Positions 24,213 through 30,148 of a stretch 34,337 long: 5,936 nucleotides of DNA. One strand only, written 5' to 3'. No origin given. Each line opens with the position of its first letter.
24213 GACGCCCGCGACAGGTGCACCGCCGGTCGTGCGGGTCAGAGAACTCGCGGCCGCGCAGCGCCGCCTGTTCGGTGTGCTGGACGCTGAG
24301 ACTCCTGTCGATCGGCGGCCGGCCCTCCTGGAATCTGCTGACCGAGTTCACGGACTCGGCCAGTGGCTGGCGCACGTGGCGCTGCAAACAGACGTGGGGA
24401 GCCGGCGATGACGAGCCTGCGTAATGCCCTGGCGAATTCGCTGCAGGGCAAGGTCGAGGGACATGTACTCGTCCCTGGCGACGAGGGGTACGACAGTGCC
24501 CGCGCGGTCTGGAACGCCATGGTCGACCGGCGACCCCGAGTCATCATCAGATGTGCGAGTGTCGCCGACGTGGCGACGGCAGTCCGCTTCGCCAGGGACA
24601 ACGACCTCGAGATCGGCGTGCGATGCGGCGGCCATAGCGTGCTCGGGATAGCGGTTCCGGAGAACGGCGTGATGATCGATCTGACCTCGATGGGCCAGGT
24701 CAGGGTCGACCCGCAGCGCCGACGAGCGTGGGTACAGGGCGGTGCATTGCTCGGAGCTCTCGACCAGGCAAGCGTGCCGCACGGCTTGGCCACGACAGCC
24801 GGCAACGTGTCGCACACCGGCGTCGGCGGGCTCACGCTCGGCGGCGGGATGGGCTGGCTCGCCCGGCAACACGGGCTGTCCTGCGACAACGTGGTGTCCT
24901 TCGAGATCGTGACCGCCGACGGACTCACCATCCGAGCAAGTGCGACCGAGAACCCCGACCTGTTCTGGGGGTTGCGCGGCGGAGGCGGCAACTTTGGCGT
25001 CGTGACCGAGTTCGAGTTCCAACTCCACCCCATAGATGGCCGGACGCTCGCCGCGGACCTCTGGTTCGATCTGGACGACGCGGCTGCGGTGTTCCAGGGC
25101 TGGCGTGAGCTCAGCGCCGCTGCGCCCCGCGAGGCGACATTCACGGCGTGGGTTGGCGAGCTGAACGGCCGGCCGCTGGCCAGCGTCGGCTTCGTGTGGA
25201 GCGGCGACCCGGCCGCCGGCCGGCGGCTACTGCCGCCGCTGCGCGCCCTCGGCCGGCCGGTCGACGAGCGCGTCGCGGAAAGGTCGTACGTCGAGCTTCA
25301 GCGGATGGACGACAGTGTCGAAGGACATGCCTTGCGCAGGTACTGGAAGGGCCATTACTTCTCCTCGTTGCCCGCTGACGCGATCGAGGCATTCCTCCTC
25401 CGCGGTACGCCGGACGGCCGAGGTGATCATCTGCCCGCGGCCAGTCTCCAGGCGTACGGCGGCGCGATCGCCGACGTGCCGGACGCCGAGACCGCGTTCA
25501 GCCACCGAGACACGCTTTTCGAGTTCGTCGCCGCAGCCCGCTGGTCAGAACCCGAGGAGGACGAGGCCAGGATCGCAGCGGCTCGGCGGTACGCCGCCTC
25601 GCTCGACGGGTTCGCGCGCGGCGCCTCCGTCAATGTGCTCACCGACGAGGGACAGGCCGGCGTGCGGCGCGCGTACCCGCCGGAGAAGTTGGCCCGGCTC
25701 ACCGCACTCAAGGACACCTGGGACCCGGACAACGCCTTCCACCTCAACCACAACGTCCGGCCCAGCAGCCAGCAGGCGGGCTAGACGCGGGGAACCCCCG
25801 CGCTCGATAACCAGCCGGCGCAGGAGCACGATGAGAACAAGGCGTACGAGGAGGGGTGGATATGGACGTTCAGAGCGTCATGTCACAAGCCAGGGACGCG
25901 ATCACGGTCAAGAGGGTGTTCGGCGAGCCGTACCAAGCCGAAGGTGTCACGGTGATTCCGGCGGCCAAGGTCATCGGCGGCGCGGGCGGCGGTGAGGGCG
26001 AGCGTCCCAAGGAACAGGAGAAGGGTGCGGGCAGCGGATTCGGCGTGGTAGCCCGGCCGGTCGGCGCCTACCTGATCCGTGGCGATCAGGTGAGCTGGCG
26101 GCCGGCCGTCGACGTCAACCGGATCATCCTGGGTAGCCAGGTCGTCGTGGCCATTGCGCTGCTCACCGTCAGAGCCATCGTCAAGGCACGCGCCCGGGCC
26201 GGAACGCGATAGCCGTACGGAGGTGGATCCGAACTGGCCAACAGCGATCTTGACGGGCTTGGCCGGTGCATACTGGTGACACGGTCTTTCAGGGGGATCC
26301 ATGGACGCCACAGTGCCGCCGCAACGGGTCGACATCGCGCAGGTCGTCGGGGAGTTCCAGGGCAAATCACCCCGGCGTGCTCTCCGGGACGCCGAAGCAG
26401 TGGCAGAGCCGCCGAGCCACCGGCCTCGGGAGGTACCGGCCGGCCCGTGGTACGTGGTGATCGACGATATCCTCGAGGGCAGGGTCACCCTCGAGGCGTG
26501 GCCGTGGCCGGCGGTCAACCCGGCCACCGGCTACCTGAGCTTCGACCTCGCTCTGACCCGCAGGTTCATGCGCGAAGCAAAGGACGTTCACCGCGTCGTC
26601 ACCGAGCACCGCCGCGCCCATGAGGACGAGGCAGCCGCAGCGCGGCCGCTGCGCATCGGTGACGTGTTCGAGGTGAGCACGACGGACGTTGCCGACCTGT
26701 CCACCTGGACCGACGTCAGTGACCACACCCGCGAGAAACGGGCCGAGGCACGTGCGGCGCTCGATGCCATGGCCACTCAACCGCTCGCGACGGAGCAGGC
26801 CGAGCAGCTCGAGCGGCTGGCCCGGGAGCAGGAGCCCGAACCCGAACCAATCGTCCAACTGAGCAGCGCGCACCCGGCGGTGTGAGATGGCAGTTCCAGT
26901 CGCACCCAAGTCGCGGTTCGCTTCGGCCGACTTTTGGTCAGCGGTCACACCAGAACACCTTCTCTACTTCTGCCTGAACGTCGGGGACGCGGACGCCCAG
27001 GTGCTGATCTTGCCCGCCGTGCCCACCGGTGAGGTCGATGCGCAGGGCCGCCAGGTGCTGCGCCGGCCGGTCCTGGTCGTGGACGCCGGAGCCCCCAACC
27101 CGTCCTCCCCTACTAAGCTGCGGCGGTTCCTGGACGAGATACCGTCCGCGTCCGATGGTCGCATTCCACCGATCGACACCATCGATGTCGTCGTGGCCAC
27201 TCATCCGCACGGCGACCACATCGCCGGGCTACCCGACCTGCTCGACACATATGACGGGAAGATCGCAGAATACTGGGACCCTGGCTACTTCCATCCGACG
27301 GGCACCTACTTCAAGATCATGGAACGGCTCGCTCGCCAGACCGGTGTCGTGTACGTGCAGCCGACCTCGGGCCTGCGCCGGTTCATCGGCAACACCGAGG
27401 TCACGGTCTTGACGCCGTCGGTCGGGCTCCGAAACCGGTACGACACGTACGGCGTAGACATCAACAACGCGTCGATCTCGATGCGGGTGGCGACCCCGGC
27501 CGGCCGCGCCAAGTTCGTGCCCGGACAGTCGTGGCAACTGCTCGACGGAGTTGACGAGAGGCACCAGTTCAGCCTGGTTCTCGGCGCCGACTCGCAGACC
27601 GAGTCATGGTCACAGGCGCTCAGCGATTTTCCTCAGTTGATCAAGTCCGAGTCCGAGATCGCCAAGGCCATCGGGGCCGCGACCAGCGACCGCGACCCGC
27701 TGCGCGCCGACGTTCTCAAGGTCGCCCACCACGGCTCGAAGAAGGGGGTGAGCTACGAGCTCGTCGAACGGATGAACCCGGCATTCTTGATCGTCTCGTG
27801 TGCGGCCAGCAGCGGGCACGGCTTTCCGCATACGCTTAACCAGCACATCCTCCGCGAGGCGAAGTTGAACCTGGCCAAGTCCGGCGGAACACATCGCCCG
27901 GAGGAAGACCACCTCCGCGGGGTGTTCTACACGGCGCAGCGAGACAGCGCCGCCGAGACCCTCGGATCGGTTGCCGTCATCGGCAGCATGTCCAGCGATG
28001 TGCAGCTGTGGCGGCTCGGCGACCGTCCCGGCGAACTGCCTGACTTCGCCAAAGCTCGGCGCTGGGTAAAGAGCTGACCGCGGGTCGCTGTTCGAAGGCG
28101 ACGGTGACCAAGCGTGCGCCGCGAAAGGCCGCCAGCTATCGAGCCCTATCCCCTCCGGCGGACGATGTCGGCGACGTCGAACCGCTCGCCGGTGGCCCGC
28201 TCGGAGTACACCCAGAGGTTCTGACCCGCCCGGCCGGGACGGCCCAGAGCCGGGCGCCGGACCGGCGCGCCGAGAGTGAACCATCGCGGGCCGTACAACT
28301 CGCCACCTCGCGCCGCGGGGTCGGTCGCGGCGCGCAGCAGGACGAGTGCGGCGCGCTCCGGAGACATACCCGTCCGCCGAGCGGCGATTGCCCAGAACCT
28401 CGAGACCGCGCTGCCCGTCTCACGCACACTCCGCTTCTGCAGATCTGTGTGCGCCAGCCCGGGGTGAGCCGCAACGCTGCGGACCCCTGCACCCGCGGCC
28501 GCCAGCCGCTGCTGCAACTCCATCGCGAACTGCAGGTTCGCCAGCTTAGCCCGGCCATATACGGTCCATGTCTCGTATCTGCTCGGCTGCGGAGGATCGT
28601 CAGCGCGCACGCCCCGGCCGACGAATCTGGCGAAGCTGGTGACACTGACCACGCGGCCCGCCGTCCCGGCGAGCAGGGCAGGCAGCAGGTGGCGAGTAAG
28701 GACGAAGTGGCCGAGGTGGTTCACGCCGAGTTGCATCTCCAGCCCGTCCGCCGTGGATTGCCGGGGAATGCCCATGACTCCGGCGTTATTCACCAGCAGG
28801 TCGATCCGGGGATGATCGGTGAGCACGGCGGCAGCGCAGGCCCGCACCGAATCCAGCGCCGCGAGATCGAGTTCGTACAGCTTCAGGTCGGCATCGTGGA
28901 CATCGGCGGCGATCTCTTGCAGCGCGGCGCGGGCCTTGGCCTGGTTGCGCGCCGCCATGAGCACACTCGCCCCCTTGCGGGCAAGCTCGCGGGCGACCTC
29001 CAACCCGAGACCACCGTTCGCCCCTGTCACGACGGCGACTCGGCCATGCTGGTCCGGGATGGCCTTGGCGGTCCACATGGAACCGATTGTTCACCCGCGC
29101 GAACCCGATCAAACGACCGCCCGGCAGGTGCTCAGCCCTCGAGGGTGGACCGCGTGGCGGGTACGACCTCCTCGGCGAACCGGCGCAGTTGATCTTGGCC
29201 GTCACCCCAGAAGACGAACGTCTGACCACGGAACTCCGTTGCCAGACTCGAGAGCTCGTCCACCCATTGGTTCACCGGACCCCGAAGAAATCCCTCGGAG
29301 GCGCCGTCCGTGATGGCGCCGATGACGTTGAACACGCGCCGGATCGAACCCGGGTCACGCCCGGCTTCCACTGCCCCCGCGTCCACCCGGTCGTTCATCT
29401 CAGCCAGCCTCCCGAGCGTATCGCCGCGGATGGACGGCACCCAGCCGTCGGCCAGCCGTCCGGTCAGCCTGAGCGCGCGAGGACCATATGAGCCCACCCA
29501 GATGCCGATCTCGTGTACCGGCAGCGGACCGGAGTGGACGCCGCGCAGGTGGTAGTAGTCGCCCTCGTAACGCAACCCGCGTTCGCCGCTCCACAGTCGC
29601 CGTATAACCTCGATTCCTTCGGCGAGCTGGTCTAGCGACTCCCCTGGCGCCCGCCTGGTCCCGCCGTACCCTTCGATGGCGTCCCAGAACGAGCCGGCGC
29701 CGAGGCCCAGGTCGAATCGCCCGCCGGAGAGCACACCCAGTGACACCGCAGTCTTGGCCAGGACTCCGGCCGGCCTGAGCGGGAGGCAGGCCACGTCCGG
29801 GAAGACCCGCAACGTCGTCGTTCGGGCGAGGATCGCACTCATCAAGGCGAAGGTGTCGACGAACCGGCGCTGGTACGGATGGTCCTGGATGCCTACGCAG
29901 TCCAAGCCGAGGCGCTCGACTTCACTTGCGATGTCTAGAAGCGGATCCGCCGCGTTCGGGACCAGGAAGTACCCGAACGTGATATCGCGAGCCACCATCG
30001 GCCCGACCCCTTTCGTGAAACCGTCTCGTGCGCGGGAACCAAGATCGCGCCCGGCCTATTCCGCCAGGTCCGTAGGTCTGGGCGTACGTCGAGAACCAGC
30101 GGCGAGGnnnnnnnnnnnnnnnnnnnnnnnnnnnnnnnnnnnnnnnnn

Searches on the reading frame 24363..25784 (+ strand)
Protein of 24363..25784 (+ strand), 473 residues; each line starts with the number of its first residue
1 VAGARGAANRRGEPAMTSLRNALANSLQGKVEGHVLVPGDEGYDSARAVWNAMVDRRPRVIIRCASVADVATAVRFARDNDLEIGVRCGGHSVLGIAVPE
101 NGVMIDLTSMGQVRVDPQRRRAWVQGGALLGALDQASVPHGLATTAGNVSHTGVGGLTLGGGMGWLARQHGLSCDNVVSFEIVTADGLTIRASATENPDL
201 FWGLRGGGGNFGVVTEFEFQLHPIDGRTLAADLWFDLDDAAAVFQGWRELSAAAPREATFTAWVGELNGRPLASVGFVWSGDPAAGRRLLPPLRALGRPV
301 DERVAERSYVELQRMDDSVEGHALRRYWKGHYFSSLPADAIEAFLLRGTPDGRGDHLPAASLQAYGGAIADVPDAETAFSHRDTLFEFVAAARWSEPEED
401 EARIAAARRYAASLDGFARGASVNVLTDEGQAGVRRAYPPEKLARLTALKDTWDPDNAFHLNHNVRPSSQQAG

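Call 58: search_protein_families(library=pfam, proteins=[window:24363-25784:+], max_evalue=0.0001)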
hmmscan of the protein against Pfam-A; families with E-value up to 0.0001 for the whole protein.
window:24363-25784:+ (473 aa): 2 families
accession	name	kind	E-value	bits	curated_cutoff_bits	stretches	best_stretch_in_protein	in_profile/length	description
PF01565.28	FAD_binding_4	-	1.7e-31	109.2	26.4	1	58-192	1-138/139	FAD binding domain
PF08031.17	BBE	-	3.1e-05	24.3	20.6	1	435-466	15-45/45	Berberine and berberine like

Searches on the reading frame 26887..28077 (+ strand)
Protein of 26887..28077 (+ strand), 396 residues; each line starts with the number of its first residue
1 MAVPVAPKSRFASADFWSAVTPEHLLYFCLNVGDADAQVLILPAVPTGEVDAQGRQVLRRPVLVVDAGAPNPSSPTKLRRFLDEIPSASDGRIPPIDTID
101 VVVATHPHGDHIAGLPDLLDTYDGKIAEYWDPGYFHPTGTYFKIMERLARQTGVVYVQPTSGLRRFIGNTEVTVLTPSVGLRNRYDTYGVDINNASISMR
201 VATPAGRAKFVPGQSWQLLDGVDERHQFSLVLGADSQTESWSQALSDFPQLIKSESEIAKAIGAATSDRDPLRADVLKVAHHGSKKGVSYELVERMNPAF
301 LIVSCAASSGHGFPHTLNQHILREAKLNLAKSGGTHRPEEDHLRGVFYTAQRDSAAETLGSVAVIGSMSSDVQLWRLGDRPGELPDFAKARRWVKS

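Call 58: search_protein_families(library=pfam, proteins=[window:26887-28077:+], max_evalue=0.0001)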
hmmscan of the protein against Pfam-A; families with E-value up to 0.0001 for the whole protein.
window:26887-28077:+ (396 aa): 2 families
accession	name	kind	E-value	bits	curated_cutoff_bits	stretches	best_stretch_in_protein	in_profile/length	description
PF00753.33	Lactamase_B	-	4.9e-08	33.6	22.7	1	95-145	40-90/196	Metallo-beta-lactamase superfamily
PF12706.13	Lactamase_B_2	-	2.1e-05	24.7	27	1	96-150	28-82/200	Beta-lactamase superfamily domain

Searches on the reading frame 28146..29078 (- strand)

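Call 58: search_protein_families(library=pfam, proteins=[window:28146-29078:-], max_evalue=0.0001)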
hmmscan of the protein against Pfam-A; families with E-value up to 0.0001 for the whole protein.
window:28146-29078:- (310 aa): 4 families
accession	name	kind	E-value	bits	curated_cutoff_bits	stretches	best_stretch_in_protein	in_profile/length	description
PF00106.31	adh_short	-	3.5e-34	118.4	26.6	1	13-218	1-191/195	short chain dehydrogenase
PF13561.12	adh_short_C2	-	1.1e-17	64.9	27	1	19-220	1-186/236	Enoyl-(Acyl carrier protein) reductase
PF08659.16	KR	-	7.1e-10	39.5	22.6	1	16-103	4-93/180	KR domain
PF01370.27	Epimerase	-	5.1e-09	36.3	20.9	1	16-188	2-156/240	NAD dependent epimerase/dehydratase family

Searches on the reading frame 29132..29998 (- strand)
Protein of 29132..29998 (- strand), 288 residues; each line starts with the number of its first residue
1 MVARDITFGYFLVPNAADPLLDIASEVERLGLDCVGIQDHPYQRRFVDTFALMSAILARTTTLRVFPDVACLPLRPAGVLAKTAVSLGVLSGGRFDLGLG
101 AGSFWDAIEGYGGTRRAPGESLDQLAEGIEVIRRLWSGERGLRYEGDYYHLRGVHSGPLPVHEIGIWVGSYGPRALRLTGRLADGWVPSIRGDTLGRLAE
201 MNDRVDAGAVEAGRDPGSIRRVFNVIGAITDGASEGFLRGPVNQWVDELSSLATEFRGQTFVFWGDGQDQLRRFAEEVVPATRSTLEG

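Call 58: search_protein_families(library=pfam, proteins=[window:29132-29998:-], max_evalue=0.0001)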
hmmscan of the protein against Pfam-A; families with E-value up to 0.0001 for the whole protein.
window:29132-29998:- (288 aa): 1 family
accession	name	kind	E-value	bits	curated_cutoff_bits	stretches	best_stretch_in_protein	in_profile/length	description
PF00296.26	Bac_luciferase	-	1.6e-47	162.8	27.9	1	16-232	21-233/314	Luciferase-like monooxygenase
